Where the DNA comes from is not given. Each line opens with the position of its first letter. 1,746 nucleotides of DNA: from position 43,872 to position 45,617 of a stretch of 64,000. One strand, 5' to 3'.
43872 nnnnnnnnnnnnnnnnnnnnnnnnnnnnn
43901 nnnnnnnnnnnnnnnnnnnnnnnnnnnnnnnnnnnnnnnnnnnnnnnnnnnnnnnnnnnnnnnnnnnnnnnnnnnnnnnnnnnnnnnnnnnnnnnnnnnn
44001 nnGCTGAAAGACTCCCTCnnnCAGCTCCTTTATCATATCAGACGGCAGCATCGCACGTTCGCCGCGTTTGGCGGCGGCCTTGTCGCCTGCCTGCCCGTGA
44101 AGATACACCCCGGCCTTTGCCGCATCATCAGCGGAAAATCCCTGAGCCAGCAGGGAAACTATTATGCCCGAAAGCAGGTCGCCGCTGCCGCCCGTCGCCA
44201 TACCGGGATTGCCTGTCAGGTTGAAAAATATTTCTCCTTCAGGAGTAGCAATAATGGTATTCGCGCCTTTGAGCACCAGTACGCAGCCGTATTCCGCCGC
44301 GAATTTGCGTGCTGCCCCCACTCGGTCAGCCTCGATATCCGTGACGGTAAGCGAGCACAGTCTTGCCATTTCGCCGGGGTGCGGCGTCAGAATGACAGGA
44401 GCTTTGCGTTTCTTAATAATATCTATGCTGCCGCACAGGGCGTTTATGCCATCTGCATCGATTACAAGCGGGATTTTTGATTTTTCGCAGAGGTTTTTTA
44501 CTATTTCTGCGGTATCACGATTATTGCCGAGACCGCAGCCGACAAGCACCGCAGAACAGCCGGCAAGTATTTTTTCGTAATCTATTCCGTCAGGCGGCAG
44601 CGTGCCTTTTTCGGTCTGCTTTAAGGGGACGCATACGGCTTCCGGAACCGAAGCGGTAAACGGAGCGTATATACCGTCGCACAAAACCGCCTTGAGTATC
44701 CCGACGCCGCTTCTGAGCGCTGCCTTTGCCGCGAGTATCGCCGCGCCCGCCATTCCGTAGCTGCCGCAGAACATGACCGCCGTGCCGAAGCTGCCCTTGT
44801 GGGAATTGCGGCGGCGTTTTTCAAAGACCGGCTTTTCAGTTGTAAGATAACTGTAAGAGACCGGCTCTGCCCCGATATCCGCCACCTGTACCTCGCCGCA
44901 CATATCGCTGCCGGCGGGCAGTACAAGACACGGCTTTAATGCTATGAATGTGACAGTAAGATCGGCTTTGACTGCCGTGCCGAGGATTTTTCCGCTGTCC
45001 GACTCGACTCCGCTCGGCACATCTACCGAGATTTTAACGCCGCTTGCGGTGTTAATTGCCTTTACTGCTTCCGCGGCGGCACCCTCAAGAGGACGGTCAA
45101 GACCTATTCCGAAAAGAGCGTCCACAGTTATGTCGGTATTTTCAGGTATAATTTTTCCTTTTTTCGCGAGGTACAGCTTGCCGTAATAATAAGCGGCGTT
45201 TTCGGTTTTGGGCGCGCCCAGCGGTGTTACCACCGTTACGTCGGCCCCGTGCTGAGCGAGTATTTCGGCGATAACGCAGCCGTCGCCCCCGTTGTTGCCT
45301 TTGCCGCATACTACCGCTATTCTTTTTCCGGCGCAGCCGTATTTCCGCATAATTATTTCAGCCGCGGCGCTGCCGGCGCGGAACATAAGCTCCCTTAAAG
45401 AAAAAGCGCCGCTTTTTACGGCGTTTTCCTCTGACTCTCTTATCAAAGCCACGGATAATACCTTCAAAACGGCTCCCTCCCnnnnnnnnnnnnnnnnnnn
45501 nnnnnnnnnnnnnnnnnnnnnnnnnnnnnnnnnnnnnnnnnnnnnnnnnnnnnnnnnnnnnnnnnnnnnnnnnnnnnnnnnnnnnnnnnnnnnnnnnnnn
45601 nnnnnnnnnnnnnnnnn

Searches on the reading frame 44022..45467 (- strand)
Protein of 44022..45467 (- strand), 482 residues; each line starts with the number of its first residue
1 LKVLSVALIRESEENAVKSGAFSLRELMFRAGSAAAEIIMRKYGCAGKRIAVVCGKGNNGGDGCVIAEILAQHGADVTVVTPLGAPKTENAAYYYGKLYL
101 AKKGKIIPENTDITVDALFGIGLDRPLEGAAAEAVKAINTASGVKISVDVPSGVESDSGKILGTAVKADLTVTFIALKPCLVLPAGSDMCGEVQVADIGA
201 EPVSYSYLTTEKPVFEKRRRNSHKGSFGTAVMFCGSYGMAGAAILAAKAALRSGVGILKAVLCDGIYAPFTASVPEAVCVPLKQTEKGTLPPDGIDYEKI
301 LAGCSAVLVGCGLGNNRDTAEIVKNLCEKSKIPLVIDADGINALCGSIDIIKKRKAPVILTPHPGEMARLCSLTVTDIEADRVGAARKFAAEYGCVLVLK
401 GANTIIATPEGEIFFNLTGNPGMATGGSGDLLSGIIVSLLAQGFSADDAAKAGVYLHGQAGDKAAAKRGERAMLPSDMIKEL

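Call 58: search_protein_families(library=pfam, proteins=[window:44022-45467:-], max_evalue=0.0001)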
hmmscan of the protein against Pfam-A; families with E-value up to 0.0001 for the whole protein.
window:44022-45467:- (482 aa): 2 families
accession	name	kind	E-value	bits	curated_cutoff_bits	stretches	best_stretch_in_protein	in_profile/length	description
PF01256.23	Carb_kinase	-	1e-60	205.7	27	1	231-481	2-239/242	NAD(P)H-hydrate dehydratase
PF03853.21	YjeF_N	-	6.9e-41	140.5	24.9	1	26-180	3-169/169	YjeF-related protein N-terminus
